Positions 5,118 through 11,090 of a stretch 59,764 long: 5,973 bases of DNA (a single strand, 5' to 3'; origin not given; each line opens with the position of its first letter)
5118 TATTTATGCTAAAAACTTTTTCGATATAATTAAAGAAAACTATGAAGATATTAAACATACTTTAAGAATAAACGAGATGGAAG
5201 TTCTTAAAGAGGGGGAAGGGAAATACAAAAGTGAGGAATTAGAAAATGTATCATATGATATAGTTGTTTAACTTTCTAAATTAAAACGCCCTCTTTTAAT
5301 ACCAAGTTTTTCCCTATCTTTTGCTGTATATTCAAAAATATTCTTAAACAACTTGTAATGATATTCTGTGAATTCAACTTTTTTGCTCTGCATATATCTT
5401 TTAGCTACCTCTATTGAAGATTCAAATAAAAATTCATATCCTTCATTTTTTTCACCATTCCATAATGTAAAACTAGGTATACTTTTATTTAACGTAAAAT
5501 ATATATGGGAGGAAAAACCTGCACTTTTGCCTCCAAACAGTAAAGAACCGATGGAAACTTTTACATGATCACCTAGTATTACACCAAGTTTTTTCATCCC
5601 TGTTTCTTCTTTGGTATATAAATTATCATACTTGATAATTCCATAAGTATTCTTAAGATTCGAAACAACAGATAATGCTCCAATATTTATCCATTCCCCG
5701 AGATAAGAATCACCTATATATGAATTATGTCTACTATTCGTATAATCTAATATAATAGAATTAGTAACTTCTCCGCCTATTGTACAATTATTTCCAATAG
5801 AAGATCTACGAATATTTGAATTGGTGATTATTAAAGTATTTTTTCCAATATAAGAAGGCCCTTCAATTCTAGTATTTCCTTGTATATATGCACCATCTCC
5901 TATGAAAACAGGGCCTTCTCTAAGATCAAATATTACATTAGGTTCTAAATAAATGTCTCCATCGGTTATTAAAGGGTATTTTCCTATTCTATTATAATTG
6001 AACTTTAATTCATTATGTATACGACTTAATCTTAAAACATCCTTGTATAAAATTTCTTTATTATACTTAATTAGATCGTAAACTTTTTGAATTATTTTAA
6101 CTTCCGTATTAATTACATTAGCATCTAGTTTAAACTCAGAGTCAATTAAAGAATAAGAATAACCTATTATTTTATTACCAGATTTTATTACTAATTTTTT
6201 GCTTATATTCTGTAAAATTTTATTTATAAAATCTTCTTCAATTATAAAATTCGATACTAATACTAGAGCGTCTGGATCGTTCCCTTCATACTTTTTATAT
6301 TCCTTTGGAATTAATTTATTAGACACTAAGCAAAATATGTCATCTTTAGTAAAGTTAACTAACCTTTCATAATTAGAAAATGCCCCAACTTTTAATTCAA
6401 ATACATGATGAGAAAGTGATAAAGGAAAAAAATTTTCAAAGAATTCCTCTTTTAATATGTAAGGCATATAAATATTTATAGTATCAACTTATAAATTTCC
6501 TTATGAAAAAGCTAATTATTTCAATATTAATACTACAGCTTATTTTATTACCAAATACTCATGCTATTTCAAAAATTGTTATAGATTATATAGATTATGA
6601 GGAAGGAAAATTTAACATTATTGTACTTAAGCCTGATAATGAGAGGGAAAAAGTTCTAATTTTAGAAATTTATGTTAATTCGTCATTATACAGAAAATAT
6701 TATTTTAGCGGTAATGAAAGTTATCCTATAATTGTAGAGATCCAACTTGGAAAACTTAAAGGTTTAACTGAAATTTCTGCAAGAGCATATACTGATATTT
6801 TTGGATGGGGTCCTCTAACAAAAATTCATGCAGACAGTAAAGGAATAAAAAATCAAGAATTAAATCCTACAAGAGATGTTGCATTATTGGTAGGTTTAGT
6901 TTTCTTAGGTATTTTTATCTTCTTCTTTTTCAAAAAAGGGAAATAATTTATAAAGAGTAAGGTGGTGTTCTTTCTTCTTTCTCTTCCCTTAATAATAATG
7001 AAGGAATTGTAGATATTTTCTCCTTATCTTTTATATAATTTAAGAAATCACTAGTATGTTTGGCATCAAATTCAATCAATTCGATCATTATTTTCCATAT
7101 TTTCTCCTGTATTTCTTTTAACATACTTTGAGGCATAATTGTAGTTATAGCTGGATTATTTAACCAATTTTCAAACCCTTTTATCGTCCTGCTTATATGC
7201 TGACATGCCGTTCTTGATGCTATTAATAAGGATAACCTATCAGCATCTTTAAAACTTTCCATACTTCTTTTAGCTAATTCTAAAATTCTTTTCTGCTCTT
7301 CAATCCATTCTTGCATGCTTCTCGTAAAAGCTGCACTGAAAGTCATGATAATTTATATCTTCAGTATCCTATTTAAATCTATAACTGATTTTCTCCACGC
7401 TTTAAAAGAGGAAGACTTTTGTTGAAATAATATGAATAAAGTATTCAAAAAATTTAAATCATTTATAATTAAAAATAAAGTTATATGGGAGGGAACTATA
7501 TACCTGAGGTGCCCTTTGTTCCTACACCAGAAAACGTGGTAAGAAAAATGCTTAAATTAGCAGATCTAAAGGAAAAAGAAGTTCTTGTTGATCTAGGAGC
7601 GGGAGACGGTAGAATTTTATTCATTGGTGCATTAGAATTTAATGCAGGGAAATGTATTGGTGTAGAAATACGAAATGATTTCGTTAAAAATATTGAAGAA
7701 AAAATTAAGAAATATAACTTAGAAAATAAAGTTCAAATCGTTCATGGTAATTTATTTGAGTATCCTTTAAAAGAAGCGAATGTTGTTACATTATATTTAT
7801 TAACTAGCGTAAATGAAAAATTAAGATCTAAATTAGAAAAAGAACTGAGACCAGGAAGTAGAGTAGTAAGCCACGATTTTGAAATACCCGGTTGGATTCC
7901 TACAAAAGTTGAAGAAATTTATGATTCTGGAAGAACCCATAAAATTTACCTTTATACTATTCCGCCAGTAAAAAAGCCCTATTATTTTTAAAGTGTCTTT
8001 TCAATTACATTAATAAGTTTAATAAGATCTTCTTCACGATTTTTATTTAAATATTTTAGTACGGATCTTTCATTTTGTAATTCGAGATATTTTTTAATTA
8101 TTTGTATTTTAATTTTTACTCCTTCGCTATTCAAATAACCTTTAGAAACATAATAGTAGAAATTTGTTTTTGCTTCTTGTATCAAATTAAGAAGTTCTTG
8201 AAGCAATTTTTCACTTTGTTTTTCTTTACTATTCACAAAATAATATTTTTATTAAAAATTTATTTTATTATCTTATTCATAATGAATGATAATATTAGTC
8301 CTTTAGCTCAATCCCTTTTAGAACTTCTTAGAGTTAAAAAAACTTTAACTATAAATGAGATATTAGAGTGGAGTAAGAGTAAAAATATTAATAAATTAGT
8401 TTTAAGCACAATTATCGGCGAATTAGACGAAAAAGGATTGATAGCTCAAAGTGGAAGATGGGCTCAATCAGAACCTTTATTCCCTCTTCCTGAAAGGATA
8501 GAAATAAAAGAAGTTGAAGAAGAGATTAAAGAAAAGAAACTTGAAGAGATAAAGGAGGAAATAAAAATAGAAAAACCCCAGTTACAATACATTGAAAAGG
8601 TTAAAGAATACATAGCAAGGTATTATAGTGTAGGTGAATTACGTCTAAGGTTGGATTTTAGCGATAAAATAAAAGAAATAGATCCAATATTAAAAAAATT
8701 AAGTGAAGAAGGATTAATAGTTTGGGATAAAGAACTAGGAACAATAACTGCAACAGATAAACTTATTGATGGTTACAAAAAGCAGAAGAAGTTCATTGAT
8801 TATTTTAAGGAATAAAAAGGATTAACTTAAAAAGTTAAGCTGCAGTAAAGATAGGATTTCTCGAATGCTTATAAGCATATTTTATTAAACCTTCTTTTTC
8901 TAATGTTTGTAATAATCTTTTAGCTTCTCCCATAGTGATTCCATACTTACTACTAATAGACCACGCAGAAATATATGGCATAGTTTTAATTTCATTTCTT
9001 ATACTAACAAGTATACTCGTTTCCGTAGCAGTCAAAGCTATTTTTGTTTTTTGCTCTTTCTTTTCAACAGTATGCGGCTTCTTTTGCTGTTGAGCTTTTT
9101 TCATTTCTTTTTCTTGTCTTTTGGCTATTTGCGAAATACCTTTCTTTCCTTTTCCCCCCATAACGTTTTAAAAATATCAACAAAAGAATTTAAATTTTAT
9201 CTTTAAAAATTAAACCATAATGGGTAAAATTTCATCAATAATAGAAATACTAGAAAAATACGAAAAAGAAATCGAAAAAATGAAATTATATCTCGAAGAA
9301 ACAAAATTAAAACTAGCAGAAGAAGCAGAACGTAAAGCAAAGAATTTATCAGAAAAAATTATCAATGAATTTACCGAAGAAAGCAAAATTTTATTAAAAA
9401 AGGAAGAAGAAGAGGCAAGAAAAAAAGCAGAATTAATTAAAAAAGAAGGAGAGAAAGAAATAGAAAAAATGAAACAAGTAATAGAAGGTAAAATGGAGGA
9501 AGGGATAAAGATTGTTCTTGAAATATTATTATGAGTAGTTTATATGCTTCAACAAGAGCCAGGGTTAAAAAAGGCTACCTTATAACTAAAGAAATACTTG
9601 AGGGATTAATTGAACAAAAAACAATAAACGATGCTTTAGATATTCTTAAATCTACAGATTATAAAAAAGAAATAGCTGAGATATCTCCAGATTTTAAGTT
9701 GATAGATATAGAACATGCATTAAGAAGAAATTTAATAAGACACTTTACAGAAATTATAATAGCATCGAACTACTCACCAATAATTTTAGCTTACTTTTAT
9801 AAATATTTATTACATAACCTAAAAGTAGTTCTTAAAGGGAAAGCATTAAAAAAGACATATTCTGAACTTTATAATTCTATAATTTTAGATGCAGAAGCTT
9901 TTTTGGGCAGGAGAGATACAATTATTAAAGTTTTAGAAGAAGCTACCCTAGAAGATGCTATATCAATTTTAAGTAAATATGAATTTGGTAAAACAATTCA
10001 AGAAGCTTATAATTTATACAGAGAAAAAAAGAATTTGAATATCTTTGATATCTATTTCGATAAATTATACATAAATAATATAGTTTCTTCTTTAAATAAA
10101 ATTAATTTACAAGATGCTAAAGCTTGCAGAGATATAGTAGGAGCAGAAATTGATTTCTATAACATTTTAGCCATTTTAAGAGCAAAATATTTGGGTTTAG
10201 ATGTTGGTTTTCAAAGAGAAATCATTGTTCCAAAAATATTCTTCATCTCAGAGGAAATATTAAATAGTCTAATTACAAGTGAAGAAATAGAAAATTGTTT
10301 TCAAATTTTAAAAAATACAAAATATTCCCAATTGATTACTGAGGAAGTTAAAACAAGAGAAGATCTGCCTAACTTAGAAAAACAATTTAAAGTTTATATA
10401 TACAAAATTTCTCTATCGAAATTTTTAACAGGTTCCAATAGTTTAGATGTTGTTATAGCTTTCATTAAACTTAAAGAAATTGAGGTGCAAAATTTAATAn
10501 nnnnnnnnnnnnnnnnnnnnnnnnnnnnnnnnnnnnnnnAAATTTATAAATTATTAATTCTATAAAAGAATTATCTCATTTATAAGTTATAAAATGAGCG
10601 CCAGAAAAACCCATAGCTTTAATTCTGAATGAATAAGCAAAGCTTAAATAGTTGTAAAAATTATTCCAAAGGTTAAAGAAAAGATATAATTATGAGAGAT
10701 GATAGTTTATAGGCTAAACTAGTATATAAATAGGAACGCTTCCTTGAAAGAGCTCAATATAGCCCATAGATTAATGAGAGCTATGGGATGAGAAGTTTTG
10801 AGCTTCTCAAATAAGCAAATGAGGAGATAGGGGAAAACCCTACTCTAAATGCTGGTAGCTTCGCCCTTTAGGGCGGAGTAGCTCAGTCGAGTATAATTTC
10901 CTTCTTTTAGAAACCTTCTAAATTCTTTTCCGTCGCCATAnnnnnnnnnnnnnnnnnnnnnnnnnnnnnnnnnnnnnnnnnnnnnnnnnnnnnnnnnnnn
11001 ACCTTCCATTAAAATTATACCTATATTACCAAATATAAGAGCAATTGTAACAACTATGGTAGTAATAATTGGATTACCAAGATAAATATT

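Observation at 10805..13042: atpI is inverted inside the A-type ATPase operon and bracketed by two direct copies of a hairpin-bearing ~57-nt element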

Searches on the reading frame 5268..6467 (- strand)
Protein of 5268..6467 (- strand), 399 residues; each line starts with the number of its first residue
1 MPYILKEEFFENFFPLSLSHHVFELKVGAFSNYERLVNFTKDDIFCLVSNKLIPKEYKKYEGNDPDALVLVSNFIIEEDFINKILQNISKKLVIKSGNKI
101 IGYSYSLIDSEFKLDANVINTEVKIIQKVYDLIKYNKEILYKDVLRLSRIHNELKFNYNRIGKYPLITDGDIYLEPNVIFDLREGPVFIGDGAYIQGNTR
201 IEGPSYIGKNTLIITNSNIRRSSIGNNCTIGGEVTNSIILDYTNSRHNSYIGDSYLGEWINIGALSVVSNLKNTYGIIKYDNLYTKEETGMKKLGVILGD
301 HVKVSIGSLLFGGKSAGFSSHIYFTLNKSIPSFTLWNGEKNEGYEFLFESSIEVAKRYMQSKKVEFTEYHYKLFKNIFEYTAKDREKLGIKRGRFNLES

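Call 21: search_protein_families(library=pfam, proteins=[window:5268-6467:-], max_evalue=0.001)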
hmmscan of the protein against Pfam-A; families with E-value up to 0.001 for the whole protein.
window:5268-6467:- (399 aa): 3 families
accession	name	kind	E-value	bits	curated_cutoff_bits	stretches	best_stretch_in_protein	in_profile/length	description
PF13562.11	NTP_transf_4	-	4e-11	43.7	27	1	9-147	8-148/153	Sugar nucleotidyl transferase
PF25084.1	LbH_EIF2B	-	2.2e-08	34.5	54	1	188-269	5-88/105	EIF2B subunit epsilon LbH domain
PF00132.30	Hexapep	-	2.8e-06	27.2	27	0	187-213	2-28/36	Bacterial transferase hexapeptide (six repeats)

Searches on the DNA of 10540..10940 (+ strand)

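Call 14: search_rna_families(source=window, start=10540, end=10940, threshold=evalue, max_evalue=10, show_alignments=3)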
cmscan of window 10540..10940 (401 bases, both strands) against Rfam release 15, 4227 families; matches with E-value up to 10: 2.
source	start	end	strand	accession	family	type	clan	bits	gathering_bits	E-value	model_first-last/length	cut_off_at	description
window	10787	10900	+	RF00062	HgcC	Gene;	-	23.4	50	0.002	1-130/130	no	HgcC family RNA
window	10659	10797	+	RF03122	bCoV-3UTR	Cis-reg;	CL00117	8.7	112.9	7.5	153-301/326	no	Betacoronavirus 3'UTR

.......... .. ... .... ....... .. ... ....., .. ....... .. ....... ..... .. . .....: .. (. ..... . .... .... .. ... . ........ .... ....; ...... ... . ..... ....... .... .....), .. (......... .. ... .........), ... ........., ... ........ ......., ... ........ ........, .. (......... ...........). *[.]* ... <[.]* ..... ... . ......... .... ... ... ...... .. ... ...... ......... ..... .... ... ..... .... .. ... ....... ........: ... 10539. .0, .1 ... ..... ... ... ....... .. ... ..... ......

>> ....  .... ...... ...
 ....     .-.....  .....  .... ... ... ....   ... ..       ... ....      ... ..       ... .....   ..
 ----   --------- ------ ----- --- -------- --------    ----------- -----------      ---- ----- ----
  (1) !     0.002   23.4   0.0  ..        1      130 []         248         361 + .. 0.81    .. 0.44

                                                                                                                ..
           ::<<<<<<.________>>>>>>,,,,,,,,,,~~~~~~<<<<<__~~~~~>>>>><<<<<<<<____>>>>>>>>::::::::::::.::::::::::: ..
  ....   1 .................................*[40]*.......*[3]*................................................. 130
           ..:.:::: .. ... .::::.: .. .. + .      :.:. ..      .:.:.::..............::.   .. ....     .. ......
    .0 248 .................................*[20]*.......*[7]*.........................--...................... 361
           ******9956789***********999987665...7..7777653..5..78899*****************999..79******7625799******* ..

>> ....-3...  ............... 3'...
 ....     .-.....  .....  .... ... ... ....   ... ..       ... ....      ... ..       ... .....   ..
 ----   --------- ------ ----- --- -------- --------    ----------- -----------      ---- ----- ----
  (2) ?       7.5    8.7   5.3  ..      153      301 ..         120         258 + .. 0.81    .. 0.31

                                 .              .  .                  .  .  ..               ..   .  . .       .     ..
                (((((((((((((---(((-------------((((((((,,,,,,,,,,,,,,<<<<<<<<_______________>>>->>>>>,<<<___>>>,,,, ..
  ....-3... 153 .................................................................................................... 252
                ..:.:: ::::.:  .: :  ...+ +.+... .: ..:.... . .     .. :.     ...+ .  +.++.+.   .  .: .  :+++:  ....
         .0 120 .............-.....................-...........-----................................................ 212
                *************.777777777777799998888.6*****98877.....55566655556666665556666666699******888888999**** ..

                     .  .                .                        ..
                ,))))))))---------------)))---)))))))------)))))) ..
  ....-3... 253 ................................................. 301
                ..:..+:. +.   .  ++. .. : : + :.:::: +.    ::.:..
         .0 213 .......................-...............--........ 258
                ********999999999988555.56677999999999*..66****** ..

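Call 45: build_rna_model(alignment_id=A1, structure=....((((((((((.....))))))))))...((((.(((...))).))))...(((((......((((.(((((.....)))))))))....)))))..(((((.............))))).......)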
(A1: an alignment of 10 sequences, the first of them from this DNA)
Model R1 built from alignment A1 (10 sequences, 130 columns); structure: as given.
model positions 129; base pairs 36; branch points 3; effective number of sequences 0.79; information 0.589 bits per position. Calibrated on 0.2 Mb of random sequence (short: E-values are rough).
structure used (alignment columns):
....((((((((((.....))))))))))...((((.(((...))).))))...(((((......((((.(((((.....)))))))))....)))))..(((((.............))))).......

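Call 47: search_with_rna_model(model_id=R1, source=window, filters=off, max_evalue=10, show_alignments=2)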
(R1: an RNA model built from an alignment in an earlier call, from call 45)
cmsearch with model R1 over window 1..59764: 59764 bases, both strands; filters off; matches with E-value up to 10: 21.
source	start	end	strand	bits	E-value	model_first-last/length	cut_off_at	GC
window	10759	10886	+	134.3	7.6e-32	1-129/129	no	0.45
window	12980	13069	+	50.2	5.9e-11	1-129/129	no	0.43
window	10702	10757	+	10.6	0.41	1-129/129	no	0.32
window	45185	45288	-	10.1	0.53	1-129/129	no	0.35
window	36101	36178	+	10.1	0.56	1-129/129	no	0.28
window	25831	25907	-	9.3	0.85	1-129/129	no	0.32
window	10798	10921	-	8.5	1.3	1-129/129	no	0.42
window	49235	49317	-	8.4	1.4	1-129/129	no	0.31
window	57238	57328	+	7.7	2.1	1-129/129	no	0.25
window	49262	49355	+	6.8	3.5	1-129/129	no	0.28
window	55867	56012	-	6.8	3.5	1-129/129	no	0.4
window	38619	38726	+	6.8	3.7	1-129/129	no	0.29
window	30842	30910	+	6.4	4.5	53-122/129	no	0.25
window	8376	8471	+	6.2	4.9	1-129/129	no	0.32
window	9970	10009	+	5.8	6.3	55-98/129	no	0.22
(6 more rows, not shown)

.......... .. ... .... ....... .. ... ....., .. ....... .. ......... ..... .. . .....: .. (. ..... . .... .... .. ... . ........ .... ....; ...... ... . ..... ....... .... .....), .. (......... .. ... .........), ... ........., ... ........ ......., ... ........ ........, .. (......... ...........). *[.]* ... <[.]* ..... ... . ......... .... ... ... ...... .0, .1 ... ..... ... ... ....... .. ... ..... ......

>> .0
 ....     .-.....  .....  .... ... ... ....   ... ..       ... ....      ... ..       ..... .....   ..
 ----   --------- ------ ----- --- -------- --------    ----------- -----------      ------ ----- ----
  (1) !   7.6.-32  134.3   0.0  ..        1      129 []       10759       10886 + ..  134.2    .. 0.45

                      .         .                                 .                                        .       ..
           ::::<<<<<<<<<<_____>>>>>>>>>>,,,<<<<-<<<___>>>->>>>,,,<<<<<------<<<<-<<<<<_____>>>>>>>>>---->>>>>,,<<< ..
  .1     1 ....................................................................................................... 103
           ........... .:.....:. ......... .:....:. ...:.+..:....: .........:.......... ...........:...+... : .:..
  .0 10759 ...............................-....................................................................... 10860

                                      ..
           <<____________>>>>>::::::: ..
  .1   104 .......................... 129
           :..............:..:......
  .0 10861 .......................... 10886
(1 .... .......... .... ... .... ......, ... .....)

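Call 63: search_with_rna_model(model_id=R1, sources=[window, L081, L083, L084, L087, L091, L092, L093, L096, L082, L105, L108, L109, L110, L111, L112, L113, L114], max_evalue=0.001, make_alignment=true)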
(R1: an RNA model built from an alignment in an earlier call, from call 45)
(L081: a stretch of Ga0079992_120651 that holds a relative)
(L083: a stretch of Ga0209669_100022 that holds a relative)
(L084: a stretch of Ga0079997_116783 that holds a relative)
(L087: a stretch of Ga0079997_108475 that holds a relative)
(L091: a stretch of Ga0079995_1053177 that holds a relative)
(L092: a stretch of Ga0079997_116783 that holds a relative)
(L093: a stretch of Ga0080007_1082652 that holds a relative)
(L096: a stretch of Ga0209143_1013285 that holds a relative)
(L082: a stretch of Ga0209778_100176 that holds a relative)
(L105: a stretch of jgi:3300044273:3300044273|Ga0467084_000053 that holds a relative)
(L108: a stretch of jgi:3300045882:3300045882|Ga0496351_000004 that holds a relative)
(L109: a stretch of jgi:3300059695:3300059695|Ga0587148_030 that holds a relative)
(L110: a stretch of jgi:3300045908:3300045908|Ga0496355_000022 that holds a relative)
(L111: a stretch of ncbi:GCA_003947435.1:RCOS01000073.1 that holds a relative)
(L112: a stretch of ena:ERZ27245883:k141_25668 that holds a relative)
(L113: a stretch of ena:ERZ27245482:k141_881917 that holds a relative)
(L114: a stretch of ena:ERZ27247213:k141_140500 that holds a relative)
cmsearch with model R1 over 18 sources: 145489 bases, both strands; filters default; matches with E-value up to 0.001: 19.
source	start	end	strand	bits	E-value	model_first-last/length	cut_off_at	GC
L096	443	571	-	161.1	4.1e-38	1-129/129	no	0.52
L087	11840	11968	+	160.1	7.3e-38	1-129/129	no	0.53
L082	8225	8353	-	160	7.6e-38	1-129/129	no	0.51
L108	2605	2733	+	160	7.6e-38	1-129/129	no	0.51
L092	152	280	+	159.6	9.5e-38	1-129/129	no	0.51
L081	9247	9375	+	159.6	9.7e-38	1-129/129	no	0.51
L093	287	416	-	157.2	3.7e-37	1-129/129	no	0.5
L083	3555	3684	+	155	1.3e-36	1-129/129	no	0.5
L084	6813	6942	+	154.5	1.8e-36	1-129/129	no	0.52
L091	458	585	+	153.3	3.6e-36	1-129/129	no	0.51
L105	2608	2737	+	143.5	9.8e-34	1-129/129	no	0.55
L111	1608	1735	+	137.7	2.7e-32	1-129/129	no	0.62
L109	1608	1736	+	136.6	4.9e-32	1-129/129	no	0.61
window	10759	10886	+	134.3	1.8e-31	1-129/129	no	0.45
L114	1573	1701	+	132.1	6.4e-31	1-129/129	no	0.62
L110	1608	1736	+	119.5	8.5e-28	1-129/129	no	0.64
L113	1608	1736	+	116.2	5.8e-27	1-129/129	no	0.63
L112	1653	1780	+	97.7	2.3e-22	1-129/129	no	0.66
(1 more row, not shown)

Alignment A2: 19 matches aligned to the model, 137 columns, each read 5' to 3' on its own strand. Consensus structure (alignment columns), stored with it:
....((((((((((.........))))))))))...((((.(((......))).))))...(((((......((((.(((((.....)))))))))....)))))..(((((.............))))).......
